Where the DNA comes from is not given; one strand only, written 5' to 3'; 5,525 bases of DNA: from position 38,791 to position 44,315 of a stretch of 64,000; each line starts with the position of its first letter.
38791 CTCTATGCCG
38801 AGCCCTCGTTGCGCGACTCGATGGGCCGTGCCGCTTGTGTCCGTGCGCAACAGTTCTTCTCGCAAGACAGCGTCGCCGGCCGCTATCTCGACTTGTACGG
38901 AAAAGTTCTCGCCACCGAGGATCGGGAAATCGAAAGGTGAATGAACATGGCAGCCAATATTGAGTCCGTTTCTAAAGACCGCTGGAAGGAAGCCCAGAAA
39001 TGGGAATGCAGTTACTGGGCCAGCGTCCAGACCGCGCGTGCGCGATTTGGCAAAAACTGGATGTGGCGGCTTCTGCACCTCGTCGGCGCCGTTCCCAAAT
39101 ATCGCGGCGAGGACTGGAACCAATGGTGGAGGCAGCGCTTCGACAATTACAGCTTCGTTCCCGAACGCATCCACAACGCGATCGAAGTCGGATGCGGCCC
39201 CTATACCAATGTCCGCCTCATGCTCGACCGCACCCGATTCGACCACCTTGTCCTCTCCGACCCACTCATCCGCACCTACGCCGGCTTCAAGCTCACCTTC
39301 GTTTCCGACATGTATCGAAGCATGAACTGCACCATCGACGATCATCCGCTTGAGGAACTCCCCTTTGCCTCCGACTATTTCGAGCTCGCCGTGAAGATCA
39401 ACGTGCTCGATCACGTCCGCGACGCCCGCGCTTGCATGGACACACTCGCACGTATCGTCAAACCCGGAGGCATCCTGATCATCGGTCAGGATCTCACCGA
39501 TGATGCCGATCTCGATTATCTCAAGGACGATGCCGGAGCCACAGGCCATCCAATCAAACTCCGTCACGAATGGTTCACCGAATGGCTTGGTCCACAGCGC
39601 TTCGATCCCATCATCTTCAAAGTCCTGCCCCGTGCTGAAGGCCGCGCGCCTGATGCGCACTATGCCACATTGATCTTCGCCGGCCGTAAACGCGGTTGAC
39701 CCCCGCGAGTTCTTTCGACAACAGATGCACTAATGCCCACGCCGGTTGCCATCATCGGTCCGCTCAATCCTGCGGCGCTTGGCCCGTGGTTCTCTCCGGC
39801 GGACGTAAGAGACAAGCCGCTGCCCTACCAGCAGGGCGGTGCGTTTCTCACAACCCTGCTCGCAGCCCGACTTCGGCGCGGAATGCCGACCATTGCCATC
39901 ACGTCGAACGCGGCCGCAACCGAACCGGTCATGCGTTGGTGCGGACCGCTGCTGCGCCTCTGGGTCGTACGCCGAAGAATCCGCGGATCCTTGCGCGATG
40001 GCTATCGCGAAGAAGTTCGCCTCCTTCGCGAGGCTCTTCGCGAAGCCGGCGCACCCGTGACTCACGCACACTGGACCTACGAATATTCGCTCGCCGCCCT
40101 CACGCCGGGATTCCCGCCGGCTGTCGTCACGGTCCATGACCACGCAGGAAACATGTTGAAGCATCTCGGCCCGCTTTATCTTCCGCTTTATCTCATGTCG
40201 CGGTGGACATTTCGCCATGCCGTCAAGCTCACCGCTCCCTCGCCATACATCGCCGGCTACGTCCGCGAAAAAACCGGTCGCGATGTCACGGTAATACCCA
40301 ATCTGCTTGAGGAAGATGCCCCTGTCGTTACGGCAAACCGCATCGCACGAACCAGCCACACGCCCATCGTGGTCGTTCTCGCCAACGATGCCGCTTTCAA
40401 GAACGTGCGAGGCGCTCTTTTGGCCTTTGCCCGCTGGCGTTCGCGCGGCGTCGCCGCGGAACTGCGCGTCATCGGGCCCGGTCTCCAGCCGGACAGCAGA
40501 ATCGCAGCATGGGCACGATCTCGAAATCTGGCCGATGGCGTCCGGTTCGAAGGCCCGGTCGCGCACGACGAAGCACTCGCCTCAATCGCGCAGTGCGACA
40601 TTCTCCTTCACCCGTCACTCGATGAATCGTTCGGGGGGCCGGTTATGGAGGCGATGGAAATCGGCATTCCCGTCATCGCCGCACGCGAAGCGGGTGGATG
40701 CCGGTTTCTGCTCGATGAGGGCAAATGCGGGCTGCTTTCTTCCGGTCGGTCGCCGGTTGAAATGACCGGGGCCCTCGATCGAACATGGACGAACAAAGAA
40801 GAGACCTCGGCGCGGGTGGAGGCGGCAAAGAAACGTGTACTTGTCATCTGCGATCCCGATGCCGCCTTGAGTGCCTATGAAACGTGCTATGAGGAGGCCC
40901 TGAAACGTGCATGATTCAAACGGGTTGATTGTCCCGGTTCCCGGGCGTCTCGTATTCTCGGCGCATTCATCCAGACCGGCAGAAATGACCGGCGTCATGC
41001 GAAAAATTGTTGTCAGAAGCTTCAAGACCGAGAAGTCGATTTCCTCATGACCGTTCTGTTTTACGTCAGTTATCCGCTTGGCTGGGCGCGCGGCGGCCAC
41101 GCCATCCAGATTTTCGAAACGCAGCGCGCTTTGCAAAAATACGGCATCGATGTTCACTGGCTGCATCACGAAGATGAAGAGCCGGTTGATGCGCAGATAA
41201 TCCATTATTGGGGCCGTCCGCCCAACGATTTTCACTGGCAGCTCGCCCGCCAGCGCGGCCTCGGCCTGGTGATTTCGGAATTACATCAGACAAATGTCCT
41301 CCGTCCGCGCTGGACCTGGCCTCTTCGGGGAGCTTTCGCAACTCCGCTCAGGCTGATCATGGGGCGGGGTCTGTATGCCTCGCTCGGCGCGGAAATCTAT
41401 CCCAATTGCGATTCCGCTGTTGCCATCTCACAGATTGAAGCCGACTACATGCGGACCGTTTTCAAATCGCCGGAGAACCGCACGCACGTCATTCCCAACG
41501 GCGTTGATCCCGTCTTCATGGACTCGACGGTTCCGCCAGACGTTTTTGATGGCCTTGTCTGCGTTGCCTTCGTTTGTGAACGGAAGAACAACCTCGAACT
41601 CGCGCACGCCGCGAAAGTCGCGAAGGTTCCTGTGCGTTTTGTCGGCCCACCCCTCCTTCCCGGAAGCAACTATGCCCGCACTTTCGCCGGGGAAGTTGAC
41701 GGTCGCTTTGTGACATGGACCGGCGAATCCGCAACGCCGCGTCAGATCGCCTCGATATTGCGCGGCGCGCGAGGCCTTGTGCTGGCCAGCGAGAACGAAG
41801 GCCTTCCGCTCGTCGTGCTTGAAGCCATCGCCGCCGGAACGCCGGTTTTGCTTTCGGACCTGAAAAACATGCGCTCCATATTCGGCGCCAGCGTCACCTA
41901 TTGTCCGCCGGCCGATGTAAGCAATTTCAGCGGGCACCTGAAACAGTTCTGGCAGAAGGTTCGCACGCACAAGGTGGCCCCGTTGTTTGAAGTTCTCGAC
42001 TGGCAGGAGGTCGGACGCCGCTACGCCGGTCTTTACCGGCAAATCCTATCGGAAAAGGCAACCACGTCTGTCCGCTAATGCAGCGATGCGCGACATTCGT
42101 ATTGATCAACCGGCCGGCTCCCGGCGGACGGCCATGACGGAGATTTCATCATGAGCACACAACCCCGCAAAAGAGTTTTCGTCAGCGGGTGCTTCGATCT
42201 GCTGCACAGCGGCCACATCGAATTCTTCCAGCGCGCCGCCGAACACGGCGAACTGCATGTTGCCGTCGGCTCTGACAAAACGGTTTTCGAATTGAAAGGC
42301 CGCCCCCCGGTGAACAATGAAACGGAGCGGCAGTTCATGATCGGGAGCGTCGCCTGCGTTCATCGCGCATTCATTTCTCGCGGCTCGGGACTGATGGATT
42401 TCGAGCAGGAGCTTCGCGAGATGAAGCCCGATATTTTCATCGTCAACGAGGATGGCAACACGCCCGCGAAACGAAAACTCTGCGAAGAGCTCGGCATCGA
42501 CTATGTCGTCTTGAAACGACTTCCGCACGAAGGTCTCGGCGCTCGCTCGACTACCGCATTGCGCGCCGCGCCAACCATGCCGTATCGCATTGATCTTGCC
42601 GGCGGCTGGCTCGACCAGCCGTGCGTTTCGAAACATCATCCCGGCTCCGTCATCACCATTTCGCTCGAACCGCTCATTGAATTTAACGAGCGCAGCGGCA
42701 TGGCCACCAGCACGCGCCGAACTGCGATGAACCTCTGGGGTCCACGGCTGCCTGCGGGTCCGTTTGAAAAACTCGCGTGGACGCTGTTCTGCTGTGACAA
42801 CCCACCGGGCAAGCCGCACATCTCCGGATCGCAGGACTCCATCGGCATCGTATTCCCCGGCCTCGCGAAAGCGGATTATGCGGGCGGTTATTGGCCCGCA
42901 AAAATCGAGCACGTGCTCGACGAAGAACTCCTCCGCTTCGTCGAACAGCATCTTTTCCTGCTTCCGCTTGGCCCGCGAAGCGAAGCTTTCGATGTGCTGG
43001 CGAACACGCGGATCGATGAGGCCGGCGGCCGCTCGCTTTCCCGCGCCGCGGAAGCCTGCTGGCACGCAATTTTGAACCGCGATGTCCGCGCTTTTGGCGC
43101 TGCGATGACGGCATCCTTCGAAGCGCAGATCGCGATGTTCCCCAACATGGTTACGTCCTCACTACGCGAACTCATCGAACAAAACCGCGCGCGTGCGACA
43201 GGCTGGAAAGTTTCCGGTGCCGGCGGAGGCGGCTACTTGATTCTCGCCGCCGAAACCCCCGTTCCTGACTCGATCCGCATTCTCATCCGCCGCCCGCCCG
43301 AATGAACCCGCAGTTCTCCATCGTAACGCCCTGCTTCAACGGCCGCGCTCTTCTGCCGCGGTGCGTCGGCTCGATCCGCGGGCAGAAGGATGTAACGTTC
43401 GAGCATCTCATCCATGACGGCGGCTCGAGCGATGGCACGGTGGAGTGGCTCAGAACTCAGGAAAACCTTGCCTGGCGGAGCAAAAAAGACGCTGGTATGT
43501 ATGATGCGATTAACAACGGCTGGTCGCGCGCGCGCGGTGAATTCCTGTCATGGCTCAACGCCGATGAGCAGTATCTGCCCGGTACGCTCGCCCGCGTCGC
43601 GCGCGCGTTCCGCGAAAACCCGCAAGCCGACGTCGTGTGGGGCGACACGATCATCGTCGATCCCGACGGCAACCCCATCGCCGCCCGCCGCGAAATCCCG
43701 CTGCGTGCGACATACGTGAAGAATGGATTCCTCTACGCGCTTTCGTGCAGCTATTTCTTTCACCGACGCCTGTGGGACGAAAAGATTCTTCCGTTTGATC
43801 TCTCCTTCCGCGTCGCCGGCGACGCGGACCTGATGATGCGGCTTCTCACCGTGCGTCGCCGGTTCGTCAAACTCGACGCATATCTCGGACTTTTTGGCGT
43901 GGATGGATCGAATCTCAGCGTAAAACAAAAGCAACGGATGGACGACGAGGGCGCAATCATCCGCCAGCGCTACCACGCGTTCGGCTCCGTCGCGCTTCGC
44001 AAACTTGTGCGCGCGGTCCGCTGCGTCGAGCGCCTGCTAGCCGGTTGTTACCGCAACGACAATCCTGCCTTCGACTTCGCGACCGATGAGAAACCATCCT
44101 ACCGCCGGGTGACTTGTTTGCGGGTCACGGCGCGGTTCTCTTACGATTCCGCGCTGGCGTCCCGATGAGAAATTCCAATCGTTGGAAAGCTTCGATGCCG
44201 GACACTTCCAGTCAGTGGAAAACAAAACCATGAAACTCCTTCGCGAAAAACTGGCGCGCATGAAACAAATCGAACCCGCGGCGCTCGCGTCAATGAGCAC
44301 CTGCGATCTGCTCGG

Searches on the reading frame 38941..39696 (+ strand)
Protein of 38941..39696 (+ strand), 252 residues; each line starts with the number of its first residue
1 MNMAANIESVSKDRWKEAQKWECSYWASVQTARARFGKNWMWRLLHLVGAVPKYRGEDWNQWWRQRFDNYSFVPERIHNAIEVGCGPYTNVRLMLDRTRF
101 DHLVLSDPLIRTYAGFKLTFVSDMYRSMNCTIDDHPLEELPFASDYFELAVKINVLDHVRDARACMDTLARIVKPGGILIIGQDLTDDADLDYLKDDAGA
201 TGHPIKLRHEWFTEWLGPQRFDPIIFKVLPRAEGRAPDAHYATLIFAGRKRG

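Call 13: search_protein_families(library=pfam, proteins=[window:38941-39696:+], max_evalue=0.001)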
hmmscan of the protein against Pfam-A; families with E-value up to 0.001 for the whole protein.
window:38941-39696:+ (252 aa): 5 families
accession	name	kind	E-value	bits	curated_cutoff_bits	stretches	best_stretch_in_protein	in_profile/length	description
PF13489.12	Methyltransf_23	-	6.4e-10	39.4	27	1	79-216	25-133/164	Methyltransferase domain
PF08241.18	Methyltransf_11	-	1.2e-08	35.9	21.2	1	82-181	2-95/95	Methyltransferase domain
PF13649.12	Methyltransf_25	-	7.4e-06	27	27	1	81-177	2-97/97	Methyltransferase domain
PF08242.18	Methyltransf_12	-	8.3e-05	23.7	30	1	82-179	2-98/98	Methyltransferase domain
PF13847.12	Methyltransf_31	-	0.00015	21.9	27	1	129-182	55-110/145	Methyltransferase domain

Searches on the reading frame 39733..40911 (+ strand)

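Call 13: search_protein_families(library=pfam, proteins=[window:39733-40911:+], max_evalue=0.001)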
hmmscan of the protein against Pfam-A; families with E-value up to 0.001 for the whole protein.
window:39733-40911:+ (393 aa): 6 families
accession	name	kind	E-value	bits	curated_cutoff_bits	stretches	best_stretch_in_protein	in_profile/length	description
PF00534.26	Glycos_transf_1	-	2.5e-21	76.4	26.4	1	209-368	14-172/172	Glycosyl transferases group 1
PF13692.12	Glyco_trans_1_4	-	3e-19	70.1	27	1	212-353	3-141/142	Glycosyl transferases group 1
PF20706.3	GT4-conflict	-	7.9e-11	42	26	1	206-367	195-363/385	Family 4 Glycosyltransferase in conflict systems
PF13579.12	Glyco_trans_4_4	-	1.3e-10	42.2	29.7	1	42-190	10-157/158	Glycosyl transferase 4-like domain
PF13439.12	Glyco_transf_4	-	1.3e-09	38.8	28.5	1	92-190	58-164/170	Glycosyltransferase Family 4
PF13524.12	Glyco_trans_1_2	-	1.3e-07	32.1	25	1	241-370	14-130/144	Glycosyl transferase-like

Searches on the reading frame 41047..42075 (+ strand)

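Call 13: search_protein_families(library=pfam, proteins=[window:41047-42075:+], max_evalue=0.001)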
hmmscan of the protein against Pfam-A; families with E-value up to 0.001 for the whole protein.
window:41047-42075:+ (343 aa): 4 families
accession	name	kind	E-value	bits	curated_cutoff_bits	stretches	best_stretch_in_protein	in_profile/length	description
PF13439.12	Glyco_transf_4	-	2.4e-11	44.4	28.5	1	38-155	24-168/170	Glycosyltransferase Family 4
PF00534.26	Glycos_transf_1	-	7e-11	42.4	26.4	1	222-301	75-155/172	Glycosyl transferases group 1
PF13692.12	Glyco_trans_1_4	-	7.1e-11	43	27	1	193-301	33-139/142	Glycosyl transferases group 1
PF20706.3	GT4-conflict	-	4.8e-06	26.2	26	1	228-271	269-312/385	Family 4 Glycosyltransferase in conflict systems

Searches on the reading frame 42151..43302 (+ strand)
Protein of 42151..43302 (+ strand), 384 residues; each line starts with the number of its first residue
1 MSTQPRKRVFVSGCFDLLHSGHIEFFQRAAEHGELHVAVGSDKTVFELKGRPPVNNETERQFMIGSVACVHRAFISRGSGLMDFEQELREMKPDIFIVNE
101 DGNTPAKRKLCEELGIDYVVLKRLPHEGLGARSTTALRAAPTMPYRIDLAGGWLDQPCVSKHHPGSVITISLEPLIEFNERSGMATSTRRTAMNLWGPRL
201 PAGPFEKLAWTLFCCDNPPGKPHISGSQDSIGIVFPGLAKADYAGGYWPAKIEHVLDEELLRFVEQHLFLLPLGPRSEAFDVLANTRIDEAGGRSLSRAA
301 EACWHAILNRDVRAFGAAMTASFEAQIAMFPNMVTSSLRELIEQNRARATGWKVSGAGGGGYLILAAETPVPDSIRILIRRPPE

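Call 13: search_protein_families(library=pfam, proteins=[window:42151-43302:+], max_evalue=0.001)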
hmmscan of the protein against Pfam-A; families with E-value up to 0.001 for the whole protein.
window:42151-43302:+ (384 aa): 2 families
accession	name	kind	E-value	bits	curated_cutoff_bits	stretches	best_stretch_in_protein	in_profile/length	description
PF01467.32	CTP_transf_like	-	4.4e-11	43.5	21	1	11-106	2-94/133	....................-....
PF08544.19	GHMP_kinases_C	-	0.0003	21.5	21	0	306-369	4-68/85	GHMP kinases C terminal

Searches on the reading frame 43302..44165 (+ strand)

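Call 13: search_protein_families(library=pfam, proteins=[window:43302-44165:+], max_evalue=0.001)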
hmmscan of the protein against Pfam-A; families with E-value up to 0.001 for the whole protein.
window:43302-44165:+ (288 aa): 2 families
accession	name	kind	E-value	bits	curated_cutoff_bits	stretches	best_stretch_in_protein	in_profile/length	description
PF00535.33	Glycos_transf_2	-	8e-20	71.9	23.3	1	6-137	1-132/168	Glycosyl transferase family 2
PF10111.15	Glyco_tranf_2_2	-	0.00022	21.2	27.3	1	25-124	22-132/276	Glycosyltransferase like family 2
